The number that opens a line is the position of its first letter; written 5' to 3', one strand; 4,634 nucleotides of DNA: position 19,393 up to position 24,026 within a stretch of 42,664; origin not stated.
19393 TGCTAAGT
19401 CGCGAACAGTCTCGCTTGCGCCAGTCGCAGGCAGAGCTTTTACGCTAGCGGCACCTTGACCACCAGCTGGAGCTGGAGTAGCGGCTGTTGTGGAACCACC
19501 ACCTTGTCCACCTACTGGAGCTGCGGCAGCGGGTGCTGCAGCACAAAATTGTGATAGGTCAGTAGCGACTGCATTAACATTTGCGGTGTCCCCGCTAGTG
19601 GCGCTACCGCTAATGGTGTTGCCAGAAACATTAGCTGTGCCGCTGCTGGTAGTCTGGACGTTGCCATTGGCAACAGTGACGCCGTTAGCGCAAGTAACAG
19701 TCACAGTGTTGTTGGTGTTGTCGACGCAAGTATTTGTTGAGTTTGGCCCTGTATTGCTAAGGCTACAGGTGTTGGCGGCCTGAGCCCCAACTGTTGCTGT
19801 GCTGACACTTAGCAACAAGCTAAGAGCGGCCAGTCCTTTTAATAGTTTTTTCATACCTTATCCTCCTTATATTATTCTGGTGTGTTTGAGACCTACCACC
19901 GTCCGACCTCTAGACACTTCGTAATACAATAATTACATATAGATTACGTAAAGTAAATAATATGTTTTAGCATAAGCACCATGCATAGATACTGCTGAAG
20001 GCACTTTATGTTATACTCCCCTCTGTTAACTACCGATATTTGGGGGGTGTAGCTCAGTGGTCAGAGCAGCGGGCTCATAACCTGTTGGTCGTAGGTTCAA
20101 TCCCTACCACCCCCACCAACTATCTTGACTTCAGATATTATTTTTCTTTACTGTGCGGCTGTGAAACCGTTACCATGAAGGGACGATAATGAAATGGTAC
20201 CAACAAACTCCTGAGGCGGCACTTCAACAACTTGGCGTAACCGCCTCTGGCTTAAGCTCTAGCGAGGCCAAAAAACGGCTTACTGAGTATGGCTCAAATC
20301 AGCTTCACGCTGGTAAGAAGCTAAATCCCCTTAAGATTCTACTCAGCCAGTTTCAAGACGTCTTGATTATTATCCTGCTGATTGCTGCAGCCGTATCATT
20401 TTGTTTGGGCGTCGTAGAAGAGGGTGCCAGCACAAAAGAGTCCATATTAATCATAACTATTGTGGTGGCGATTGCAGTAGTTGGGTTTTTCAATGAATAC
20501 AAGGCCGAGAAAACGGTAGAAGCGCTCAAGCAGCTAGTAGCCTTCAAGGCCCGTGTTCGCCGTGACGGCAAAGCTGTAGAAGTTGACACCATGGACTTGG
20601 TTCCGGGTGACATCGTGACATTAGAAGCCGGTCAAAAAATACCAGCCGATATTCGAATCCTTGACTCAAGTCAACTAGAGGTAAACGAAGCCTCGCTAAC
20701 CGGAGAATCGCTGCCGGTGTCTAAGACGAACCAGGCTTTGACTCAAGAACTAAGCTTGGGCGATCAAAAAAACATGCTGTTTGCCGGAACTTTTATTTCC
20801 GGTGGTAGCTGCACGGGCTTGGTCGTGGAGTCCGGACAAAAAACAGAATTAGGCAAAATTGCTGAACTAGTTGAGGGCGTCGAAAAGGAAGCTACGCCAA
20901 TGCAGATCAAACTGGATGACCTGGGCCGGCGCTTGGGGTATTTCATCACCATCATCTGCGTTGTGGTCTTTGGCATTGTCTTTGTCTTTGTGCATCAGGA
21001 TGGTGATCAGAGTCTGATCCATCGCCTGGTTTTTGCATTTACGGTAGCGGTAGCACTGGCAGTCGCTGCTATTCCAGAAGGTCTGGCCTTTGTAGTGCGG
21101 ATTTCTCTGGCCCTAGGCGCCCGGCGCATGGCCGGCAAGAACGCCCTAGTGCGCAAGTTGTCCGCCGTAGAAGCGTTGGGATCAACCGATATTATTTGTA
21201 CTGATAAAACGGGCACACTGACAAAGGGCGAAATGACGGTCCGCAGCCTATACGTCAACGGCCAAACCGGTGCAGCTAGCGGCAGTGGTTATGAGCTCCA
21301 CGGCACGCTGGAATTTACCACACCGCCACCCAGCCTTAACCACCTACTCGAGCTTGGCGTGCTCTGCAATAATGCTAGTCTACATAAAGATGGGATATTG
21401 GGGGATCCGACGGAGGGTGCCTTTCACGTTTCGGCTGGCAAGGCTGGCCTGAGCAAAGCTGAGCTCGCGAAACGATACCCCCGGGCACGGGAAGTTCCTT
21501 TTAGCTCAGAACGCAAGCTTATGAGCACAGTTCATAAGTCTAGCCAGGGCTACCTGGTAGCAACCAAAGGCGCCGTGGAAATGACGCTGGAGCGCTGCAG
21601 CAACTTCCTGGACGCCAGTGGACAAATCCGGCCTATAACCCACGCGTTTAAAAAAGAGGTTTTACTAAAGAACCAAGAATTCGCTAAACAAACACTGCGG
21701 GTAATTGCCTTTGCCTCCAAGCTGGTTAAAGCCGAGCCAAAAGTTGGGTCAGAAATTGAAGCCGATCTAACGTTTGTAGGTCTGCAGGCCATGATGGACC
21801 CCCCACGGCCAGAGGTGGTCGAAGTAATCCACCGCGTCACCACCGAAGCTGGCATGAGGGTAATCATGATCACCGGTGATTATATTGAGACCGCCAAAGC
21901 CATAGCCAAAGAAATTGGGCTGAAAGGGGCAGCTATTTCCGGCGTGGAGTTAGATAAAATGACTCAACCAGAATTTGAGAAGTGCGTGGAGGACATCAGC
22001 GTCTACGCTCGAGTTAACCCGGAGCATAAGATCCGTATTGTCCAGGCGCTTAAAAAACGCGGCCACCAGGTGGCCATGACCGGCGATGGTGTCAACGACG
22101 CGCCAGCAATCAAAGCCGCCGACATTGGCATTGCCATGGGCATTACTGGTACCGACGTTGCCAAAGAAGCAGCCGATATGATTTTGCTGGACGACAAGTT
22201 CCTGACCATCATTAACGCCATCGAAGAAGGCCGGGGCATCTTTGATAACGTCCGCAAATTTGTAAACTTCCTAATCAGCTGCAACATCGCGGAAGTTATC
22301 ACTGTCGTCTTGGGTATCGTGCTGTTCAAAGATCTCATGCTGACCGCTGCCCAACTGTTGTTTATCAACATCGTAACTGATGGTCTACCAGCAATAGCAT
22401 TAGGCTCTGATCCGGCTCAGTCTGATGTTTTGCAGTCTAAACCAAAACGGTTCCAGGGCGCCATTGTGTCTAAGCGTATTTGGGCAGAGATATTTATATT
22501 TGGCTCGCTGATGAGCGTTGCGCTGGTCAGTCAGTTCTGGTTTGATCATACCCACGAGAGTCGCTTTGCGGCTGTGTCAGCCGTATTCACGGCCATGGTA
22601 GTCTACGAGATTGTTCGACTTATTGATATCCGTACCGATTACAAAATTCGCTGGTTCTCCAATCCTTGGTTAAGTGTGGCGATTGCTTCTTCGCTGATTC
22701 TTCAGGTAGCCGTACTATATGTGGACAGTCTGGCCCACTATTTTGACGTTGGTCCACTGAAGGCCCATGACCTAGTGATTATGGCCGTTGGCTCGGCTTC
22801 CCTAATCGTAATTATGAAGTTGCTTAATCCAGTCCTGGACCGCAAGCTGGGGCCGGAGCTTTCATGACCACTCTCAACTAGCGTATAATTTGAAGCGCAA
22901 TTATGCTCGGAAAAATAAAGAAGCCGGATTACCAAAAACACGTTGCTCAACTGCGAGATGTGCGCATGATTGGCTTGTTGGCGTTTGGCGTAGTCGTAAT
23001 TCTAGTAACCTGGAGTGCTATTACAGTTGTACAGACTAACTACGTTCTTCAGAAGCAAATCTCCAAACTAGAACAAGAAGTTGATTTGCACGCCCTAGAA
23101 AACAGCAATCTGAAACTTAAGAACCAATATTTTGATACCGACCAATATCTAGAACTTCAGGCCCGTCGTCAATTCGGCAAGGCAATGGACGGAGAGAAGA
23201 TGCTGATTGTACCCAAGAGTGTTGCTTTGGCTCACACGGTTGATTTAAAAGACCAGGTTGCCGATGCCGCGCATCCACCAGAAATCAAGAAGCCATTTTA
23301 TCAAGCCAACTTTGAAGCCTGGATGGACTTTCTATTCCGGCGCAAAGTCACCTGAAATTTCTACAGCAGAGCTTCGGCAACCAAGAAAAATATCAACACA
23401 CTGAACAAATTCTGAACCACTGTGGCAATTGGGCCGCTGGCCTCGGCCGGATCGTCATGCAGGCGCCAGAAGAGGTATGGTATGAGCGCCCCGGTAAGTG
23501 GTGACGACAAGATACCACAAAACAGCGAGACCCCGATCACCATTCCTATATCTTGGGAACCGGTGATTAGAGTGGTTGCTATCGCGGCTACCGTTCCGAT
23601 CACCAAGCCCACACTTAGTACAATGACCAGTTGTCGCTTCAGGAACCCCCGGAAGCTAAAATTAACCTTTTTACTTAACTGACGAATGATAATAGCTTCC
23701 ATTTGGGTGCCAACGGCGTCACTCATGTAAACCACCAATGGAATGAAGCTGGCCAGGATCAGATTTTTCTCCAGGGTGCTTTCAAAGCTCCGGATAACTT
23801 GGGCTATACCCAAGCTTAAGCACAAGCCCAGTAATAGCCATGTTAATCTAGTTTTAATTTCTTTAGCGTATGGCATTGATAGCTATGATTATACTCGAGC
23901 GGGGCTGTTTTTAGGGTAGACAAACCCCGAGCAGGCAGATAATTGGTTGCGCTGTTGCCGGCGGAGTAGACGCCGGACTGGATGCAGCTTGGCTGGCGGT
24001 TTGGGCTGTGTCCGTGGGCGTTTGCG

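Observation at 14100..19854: Sortase-linked locus of exported 'NTGPNS...SGDAxV' module proteins: candidate uncharacterised cell-surface fibre or coat system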

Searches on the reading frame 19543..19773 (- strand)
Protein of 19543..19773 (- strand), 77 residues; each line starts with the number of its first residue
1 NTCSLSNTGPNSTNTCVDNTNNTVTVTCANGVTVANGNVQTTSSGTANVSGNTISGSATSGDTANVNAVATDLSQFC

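Call 35: search_protein_families(library=pfam, alignment_id=A2, max_evalue=10)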
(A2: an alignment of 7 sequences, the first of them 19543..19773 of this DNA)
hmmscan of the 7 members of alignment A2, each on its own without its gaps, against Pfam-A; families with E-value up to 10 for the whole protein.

A. member 1, window:19543-19773:- (77 aa): 0 families

B. families by the number of members that match (of 7 scanned): 1 family
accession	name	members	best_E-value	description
PF11025.13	GP40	1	0.69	Glycoprotein GP40 of Cryptosporidium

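Call 40: search_protein_representatives(alignment_id=A2)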
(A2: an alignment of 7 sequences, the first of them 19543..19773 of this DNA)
Query: 7 sequences, 75 profile positions. Proteins with E-value up to 0.001 (for the whole library): 1465; up to 1e-10: 730; up to 1e-30: 162. The best 150 are listed.
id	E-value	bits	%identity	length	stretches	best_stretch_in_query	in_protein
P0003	2.1e-64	229.5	-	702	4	2-75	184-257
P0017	3.7e-64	228.7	-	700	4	1-74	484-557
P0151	1.7e-63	226.6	-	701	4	4-75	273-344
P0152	7.9e-62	221.2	-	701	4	2-75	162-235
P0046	6.3e-60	215.1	-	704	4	4-75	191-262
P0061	2.9e-58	209.8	-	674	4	2-74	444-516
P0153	1.2e-56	204.6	-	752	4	5-75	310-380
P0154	3.1e-56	203.3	-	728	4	3-74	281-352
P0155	5.6e-56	202.5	-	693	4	3-74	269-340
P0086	1.5e-55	201.1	-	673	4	2-74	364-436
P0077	1.1e-53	195.2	-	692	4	4-72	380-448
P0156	3.7e-53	193.5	-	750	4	6-74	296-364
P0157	4.2e-53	193.3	-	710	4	4-75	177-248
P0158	6.9e-53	192.6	-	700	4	3-75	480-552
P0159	1.5e-52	191.5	-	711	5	2-74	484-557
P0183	1.6e-42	159.3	-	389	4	3-72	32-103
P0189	2.5e-41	155.6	-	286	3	1-73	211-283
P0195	1.7e-40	152.9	-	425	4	23-75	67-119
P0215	1.2e-37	143.7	-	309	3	2-69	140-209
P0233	7.4e-36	138.0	-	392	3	3-67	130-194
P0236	9.6e-36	137.7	-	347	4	2-73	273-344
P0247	9.7e-35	134.4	-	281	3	3-72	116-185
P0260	7.2e-34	131.7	-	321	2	6-74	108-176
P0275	8.2e-33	128.3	-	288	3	5-72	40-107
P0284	8.1e-32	125.1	-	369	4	2-72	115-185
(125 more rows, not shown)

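Call 42: list_cluster_members(proteins=[P0189, P0183, P0215, P0236, P0260, P0275, P0233, P0195, P0247, P0284])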
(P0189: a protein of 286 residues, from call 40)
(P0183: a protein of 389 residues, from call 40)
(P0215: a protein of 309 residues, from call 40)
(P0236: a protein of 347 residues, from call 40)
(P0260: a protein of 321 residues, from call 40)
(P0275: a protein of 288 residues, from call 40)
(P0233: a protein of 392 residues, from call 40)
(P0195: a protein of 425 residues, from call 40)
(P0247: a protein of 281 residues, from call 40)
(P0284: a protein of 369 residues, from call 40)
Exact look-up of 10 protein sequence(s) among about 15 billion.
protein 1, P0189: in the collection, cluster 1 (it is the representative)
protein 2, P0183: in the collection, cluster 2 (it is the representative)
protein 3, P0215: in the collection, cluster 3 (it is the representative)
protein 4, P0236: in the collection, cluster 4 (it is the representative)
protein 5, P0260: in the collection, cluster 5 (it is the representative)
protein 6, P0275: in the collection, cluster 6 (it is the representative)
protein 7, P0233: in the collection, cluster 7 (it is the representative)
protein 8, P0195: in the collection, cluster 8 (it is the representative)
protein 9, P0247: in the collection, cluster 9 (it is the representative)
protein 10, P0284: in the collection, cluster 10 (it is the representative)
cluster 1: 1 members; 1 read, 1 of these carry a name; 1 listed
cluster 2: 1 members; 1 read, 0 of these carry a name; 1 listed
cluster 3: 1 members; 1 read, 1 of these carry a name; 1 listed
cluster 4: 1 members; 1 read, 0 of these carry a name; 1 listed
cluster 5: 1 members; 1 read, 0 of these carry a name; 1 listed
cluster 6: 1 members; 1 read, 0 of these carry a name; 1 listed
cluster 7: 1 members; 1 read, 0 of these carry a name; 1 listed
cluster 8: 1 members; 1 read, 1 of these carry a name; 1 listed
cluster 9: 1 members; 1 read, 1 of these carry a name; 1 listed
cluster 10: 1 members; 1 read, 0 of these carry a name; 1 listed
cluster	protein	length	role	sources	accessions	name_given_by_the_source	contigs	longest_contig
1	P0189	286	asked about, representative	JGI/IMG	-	hypothetical protein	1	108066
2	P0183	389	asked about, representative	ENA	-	-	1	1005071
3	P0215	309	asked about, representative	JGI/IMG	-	hypothetical protein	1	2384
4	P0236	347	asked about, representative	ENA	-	-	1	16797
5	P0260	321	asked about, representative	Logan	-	-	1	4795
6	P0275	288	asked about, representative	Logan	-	-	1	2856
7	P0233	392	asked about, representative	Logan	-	-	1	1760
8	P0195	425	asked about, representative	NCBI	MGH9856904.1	MAG: hypothetical protein ACRD4B_03570, partial [Acidobacteriota bacterium]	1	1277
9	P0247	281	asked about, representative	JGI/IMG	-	hypothetical protein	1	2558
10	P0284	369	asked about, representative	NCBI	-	-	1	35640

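Call 45: find_homologous_proteins(query=A3, max_evalue=0.001)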
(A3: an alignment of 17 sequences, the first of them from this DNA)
Query A3 (17 sequences) (77 aa, profile of the alignment): 12 proteins with E <= 0.001 among 5947 candidates.
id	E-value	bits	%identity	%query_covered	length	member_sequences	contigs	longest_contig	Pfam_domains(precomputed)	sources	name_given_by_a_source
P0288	6.6e-20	89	44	88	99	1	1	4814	-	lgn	-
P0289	1.5e-19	88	43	88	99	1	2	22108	-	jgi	jgi:hypothetical protein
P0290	8.4e-19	85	36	91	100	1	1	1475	-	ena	-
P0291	2.0e-17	81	42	87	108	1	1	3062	-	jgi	jgi:hypothetical protein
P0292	6.0e-14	70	44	97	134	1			-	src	-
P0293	6.2e-14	70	44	81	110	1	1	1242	-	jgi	-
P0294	1.3e-13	69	44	74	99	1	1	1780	-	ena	-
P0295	2.4e-13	68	44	95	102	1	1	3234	-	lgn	-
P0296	2.9e-13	67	31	90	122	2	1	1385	-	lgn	-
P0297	1.8e-12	65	34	95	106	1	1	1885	-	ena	-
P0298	1.9e-7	49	55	40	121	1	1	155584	-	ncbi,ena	-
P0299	1.2e-6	46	39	83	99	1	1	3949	-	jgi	-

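Call 46: search_solved_structures(query=A3, max_evalue=10)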
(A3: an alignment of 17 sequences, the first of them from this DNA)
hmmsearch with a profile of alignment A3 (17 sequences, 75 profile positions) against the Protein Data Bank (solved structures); distinct sequences matched with E-value up to 10: 0.

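Call 47: find_encoding_contigs(protein=P0183, flank=6000, max_places=1)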
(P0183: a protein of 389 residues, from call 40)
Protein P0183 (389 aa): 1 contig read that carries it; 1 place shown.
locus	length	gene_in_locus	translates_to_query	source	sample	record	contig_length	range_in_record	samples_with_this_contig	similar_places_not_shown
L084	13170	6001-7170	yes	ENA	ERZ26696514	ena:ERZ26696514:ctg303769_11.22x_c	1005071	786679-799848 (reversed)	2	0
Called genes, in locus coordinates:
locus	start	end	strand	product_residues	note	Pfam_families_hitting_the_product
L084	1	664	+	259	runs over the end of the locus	PF03372:Exo_endo_phos (weak)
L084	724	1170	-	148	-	PF10604:Polyketide_cyc2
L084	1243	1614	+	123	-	PF03551:PadR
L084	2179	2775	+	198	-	-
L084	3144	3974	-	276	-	-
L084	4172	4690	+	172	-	-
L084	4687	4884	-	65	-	-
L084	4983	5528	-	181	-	-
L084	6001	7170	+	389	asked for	-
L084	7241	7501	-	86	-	PF00076:RRM_1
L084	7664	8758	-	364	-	PF05698:Trigger_C (weak), PF13145:Rotamase_2, PF13616:Rotamase_3, PF00639:Rotamase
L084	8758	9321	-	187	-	PF03703:bPH_2 (faint)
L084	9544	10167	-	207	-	PF00334:NDK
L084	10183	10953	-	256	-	PF02673:BacA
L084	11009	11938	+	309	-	PF13102:Phage_int_SAM_5, PF02899:Phage_int_SAM_1, PF13495:Phage_int_SAM_4 (weak), PF22823:MrpR_C_cat (faint), PF00589:Phage_integrase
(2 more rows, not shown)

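Call 48: find_encoding_contigs(protein=P0298, flank=6000, max_places=1)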
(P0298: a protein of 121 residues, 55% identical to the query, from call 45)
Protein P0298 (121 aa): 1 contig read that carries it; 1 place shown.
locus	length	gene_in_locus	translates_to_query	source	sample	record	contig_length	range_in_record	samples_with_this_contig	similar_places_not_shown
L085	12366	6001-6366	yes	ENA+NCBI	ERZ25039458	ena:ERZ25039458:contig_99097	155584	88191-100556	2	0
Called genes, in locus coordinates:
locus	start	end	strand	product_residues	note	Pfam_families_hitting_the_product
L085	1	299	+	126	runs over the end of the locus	PF09055:Sod_Ni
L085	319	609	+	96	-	PF00717:Peptidase_S24, PF10502:Peptidase_S26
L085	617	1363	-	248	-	PF01061:ABC2_membrane, PF12698:ABC2_membrane_3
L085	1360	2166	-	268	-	PF13476:AAA_23 (weak), PF00005:ABC_tran, PF13304:AAA_21 (faint)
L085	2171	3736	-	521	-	PF06609:TRI12, PF00083:Sugar_tr, PF07690:MFS_1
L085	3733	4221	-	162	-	PF13463:HTH_27 (faint), PF01047:MarR, PF12802:MarR_2, PF00126:HTH_1 (weak)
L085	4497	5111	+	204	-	-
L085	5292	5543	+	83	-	-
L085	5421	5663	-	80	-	-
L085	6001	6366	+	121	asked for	-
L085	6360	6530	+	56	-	-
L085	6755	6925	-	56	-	-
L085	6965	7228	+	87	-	-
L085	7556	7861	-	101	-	-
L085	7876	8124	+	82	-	-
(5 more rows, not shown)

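Call 92: list_cluster_members(proteins=[P0298, P0284, P0124, P0130, P0146, P0143, P0006, P0016, P0102, P0038])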
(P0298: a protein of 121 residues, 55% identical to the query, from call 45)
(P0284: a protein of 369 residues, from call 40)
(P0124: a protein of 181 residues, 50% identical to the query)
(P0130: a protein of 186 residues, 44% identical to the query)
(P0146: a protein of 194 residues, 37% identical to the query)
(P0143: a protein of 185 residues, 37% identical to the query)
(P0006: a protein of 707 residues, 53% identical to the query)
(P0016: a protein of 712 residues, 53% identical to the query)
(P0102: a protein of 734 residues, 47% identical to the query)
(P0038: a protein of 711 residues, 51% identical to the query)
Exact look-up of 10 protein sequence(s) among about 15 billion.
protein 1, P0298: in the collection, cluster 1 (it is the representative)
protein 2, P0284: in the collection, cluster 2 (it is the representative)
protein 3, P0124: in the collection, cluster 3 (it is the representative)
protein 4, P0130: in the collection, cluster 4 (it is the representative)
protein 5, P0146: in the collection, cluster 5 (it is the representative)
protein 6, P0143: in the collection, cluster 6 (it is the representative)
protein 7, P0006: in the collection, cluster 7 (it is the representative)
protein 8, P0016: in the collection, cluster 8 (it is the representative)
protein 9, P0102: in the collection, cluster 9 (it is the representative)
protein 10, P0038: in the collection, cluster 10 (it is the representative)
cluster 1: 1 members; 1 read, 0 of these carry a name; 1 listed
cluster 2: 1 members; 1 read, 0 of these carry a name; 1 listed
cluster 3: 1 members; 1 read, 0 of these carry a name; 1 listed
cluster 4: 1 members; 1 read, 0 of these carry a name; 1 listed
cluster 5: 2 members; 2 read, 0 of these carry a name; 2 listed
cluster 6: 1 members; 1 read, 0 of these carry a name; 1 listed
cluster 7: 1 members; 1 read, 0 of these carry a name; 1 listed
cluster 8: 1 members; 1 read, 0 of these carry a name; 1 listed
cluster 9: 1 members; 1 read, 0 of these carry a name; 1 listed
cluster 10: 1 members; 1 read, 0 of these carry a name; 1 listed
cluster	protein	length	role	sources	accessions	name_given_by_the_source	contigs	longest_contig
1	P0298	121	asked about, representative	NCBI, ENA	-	-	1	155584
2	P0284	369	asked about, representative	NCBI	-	-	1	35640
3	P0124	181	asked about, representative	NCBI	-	-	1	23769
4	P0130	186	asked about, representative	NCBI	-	-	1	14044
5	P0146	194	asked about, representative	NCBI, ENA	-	-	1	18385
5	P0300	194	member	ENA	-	-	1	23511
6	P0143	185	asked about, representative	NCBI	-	-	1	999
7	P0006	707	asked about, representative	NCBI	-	-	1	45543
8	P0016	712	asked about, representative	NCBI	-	-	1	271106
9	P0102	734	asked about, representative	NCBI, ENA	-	-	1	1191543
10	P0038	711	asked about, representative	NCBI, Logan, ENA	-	-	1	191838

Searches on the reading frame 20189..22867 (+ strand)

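Call 80: search_protein_families(library=pfam, proteins=[window:20189-22867:+], max_evalue=0.0001)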
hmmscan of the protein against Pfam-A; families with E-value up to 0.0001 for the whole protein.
window:20189-22867:+ (892 aa): 5 families
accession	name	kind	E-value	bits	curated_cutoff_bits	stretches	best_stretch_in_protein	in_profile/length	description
PF00122.25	E1-E2_ATPase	-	1.4e-51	175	28.1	1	119-316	5-180/181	E1-E2 ATPase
PF00689.26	Cation_ATPase_C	-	9.2e-34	117.2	27.3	1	716-879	2-172/175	Cation transporting ATPase, C-terminus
PF00702.32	Hydrolase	-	1e-21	78.7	26.4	1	334-645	2-191/191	haloacid dehalogenase-like hydrolase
PF13246.12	Cation_ATPase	-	4.2e-20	72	21.7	1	391-472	1-90/91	Cation transport ATPase (P-type)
PF00690.31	Cation_ATPase_N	-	6.1e-20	71.1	20.4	1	3-70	1-69/69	Cation transporter/ATPase, N-terminus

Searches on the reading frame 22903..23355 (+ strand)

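Call 82: search_protein_families(library=pfam, proteins=[window:22903-23355:+], max_evalue=0.0001)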
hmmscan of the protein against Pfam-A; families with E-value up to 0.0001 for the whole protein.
window:22903-23355:+ (150 aa): 1 family
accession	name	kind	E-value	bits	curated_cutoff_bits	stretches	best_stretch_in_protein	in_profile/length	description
PF04977.20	DivIC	-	4.5e-07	30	28.9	1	30-105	3-79/80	Septum formation initiator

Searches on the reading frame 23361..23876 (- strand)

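Call 82: search_protein_families(library=pfam, proteins=[window:23361-23876:-], max_evalue=0.0001)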
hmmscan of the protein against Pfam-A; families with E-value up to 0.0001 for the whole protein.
window:23361-23876:- (171 aa): 1 family
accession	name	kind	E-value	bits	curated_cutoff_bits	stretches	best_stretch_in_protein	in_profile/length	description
PF01769.21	MgtE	-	2e-19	70.5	27.6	1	45-166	1-125/125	Divalent cation transporter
